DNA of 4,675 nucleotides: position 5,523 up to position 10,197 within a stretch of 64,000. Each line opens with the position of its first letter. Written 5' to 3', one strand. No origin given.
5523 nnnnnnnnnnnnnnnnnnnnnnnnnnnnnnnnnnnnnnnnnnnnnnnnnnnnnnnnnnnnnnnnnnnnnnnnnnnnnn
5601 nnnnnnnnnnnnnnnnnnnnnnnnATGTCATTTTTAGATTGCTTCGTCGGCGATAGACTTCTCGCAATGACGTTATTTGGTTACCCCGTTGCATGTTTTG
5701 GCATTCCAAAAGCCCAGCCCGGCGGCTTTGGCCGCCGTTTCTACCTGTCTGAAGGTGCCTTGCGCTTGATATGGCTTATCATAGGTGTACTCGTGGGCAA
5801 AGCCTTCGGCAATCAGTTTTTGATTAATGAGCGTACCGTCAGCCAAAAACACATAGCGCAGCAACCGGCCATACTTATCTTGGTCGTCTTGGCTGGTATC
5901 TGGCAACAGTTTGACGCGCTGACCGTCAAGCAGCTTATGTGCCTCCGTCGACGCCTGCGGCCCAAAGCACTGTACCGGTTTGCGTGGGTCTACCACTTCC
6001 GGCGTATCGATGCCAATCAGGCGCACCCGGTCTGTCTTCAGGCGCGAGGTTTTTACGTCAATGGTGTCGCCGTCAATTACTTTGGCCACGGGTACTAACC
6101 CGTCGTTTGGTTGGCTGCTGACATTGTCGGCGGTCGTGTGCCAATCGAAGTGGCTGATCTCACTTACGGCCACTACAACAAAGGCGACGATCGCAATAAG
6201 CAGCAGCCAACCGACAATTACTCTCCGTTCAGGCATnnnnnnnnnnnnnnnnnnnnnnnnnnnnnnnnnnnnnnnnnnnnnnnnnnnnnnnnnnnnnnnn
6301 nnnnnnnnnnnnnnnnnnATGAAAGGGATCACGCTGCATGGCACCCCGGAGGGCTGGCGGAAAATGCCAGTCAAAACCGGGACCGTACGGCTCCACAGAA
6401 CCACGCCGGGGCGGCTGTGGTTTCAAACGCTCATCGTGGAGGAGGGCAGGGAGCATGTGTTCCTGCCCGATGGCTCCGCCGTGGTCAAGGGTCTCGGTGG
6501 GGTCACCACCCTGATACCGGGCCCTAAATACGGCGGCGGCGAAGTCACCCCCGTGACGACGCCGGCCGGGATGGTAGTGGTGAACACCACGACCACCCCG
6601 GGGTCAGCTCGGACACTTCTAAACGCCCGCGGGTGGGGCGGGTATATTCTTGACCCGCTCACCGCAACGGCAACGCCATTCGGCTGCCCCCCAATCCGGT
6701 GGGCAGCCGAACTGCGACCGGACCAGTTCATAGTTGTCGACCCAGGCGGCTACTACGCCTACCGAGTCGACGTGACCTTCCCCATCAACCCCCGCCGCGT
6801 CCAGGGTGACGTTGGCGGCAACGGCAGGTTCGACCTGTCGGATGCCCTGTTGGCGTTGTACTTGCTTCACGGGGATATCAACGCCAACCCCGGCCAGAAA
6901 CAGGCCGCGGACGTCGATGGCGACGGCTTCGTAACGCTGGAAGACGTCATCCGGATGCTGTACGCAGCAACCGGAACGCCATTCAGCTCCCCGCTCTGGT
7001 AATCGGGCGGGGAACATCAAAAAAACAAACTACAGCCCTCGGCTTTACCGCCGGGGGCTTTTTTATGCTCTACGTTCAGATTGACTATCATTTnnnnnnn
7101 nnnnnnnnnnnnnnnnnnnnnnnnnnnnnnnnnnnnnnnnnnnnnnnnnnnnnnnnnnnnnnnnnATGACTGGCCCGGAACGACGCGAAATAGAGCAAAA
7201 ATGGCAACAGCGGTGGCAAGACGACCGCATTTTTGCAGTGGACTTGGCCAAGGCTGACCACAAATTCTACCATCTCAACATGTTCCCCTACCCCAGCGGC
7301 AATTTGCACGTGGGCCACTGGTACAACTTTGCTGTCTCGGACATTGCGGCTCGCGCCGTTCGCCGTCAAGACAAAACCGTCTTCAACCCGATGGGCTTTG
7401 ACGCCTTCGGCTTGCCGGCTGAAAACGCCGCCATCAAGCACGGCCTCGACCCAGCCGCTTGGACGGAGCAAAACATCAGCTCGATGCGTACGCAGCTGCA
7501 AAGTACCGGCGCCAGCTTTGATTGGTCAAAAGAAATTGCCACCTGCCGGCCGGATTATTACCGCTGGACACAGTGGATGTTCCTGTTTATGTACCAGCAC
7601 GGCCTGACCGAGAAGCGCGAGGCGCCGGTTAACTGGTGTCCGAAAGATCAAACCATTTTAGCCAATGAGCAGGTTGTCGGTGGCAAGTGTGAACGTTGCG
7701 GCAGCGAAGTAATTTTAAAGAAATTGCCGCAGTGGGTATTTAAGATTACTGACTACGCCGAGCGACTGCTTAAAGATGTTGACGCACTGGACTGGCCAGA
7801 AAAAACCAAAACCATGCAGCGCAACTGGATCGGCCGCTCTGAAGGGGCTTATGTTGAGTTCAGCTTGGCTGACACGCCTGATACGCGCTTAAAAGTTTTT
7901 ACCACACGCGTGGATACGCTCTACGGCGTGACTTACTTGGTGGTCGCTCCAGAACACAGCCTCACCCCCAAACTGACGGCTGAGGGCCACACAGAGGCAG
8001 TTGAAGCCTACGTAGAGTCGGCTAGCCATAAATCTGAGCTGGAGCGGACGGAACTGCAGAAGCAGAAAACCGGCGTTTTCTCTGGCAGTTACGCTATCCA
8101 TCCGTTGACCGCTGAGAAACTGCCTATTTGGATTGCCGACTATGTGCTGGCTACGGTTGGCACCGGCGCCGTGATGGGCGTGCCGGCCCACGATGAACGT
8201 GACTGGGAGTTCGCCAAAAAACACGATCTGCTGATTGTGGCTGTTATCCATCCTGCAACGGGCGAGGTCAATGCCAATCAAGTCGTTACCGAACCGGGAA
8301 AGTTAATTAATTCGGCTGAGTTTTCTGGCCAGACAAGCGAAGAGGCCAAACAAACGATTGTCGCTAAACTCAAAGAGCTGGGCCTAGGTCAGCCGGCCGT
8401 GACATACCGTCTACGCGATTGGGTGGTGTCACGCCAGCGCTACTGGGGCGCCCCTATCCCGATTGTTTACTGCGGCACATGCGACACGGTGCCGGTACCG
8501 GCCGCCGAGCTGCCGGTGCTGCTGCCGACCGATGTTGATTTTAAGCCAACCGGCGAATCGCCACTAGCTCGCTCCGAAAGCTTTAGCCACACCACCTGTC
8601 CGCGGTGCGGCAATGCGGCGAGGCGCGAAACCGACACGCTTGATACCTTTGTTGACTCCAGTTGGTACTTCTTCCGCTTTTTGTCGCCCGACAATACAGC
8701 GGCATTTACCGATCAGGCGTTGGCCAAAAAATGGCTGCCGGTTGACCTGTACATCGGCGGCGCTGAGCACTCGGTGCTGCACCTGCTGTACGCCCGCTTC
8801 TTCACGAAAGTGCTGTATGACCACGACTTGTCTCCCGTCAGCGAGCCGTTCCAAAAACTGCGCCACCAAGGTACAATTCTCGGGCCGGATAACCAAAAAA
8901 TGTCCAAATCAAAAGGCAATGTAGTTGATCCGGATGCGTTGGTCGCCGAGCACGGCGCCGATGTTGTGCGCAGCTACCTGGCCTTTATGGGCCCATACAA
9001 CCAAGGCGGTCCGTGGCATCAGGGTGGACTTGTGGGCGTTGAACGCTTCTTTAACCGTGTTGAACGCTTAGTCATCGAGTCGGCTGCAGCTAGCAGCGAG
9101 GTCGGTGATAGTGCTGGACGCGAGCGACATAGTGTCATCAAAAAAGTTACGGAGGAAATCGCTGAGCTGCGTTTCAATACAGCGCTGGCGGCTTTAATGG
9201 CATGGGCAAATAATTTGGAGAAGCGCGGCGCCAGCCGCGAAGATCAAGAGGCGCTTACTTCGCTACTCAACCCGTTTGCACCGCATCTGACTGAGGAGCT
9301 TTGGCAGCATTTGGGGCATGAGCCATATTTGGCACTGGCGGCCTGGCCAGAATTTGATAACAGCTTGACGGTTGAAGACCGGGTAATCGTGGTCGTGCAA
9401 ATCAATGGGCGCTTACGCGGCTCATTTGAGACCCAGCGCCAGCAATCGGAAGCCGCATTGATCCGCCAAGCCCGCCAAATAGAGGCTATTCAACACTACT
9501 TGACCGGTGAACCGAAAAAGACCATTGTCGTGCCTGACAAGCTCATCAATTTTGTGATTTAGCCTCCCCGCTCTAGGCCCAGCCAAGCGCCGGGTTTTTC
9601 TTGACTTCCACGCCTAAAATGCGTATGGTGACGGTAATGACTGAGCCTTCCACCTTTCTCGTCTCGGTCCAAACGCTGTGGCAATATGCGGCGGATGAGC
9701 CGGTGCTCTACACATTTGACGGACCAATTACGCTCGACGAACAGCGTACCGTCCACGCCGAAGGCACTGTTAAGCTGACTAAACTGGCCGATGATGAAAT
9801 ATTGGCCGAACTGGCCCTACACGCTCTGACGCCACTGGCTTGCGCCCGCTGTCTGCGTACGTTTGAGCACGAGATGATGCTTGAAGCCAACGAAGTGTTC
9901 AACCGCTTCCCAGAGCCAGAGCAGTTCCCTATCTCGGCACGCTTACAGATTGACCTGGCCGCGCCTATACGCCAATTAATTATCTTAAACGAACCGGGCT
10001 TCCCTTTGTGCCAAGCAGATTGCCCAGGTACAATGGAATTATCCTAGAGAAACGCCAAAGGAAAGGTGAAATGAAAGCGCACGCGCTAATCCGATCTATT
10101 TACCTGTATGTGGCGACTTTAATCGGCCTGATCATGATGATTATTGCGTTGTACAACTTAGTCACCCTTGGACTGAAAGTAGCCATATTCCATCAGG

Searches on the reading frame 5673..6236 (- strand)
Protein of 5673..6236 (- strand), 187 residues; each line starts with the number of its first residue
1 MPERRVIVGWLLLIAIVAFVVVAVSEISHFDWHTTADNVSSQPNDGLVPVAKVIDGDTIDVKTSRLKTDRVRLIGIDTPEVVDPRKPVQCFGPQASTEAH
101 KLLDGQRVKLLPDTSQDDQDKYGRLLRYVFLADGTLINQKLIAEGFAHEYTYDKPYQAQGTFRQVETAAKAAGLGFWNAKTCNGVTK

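Call 40: search_protein_families(library=ncbifam, proteins=[window:5673-6236:-], max_evalue=0.001)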
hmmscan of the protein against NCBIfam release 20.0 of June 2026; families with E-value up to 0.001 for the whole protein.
window:5673-6236:- (187 aa): 2 families
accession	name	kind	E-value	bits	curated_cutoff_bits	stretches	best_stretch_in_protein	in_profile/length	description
NF047694.1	TnucaseNucIStaph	equivalog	8.9e-33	113.2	250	1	12-177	8-174/175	thermonuclease NucI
NF047969.1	CaNuclEcnA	equivalog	1.4e-19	70.5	180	2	89-179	63-150/151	calcium-activated nuclease EcnA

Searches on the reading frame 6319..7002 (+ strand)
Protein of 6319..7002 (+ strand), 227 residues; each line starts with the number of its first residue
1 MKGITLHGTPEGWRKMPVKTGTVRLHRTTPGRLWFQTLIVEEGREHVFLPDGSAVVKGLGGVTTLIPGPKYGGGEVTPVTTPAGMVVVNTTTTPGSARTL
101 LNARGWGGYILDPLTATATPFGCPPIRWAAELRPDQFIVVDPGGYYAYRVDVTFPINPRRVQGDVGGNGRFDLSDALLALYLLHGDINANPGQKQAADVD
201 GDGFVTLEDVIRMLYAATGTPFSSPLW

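Call 41: search_protein_families(library=pfam, proteins=[window:6319-7002:+], max_evalue=0.01)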
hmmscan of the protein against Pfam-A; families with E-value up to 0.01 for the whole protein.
window:6319-7002:+ (227 aa): 3 families
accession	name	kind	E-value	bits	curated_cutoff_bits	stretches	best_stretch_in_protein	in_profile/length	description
PF00404.24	Dockerin_1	-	1.7e-05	25.3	22.9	1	163-210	2-49/57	Dockerin type I domain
PF00036.39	EF-hand_1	-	0.003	17.4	25.4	1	196-215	8-27/29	EF hand domain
PF13405.12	EF-hand_6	-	0.0061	16.7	25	0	197-214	9-26/30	EF-hand domain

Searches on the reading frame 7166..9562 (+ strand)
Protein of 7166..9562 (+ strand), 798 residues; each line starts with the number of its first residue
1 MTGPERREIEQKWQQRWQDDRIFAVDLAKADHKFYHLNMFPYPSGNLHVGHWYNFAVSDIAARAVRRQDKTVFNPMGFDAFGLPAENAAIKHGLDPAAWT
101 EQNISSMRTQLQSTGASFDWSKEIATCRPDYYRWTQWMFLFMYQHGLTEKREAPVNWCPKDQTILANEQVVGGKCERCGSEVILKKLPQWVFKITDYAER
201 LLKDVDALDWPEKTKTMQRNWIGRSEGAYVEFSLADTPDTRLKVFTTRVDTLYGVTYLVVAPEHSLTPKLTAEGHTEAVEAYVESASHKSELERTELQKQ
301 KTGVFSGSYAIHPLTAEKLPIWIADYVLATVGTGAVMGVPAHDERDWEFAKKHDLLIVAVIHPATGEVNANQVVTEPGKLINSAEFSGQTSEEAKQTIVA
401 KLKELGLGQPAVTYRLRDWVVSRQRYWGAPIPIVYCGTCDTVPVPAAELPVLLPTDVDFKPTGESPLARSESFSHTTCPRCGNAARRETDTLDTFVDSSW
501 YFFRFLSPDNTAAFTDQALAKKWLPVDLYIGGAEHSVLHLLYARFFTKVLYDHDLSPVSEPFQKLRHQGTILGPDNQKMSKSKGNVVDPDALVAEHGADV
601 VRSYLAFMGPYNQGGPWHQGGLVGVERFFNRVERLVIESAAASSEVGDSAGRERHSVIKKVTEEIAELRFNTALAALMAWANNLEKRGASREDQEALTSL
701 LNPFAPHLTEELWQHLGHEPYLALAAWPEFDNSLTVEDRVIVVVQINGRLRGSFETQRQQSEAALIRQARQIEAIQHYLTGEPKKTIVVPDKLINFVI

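Call 40: search_protein_families(library=ncbifam, proteins=[window:7166-9562:+], max_evalue=0.001)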
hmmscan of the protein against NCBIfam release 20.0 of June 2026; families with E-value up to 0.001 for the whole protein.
window:7166-9562:+ (798 aa): 21 families
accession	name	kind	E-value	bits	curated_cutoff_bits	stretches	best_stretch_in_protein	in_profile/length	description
TIGR00396.1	leuS_bact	equivalog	1.5e-303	1009.1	548.4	1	7-798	4-842/843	leucine--tRNA ligase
NF009687.0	PRK13208.1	equivalog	1.6e-80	271.4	738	3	6-169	12-188/801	valine--tRNA ligase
TIGR00422.1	valS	equivalog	1.4e-76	258.2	612.1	4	7-170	8-187/863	valine--tRNA ligase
NF008957.0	PRK12300.1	subfamily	3.8e-65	220.4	677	4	7-85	7-85/946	leucine--tRNA ligase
NF004349.1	PRK05729.1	equivalog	1.6e-63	215.2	704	3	416-764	391-738/860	valine--tRNA ligase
TIGR00395.1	leuS_arch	equivalog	6.7e-59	199.8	648.5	3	523-735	571-795/938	leucine--tRNA ligase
TIGR00392.1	ileS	equivalog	1.2e-55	189.2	621.4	3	416-612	460-644/861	isoleucine--tRNA ligase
NF000540.1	alt_ValS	exception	5.5e-41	140.4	900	2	417-606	430-602/827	valine--tRNA ligase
NF011492.0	PRK14900.1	equivalog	8.5e-35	119.9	1783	3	416-608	407-562/1044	valine--tRNA ligase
TIGR00398.1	metG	equivalog_domain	7.7e-25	87.6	336.35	2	41-181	8-145/530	methionine--tRNA ligase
NF008900.0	PRK12267.1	equivalog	1.6e-24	86.4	598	2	32-203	4-174/648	methionine--tRNA ligase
NF001100.0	PRK00133.1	equivalog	7.8e-21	74.3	587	1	40-181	13-151/676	methionine--tRNA ligase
NF000258.1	MupB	exception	9.2e-20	70.1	1900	1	416-605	438-614/1033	mupirocin-resistant isoleucine--tRNA ligase MupB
NF000257.1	MupA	exception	1.3e-18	66.1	1900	1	415-605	433-612/1024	mupirocin-resistant isoleucine--tRNA ligase MupA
NF040702.1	ileS_w_GNAT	exception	4.8e-17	60.9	1999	1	417-606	637-808/1100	isoleucine--tRNA ligase, N-acetyltransferase domain-containing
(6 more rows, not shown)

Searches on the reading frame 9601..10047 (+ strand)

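Call 41: search_protein_families(library=pfam, proteins=[window:9601-10047:+], max_evalue=0.01)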
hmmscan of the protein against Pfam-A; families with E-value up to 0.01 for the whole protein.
window:9601-10047:+ (148 aa): 1 family
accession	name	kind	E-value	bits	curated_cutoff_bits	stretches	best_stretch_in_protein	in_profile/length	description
PF02620.22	YceD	-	1.1e-07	32.3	33.2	1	72-145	4-87/119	Large ribosomal RNA subunit accumulation protein YceD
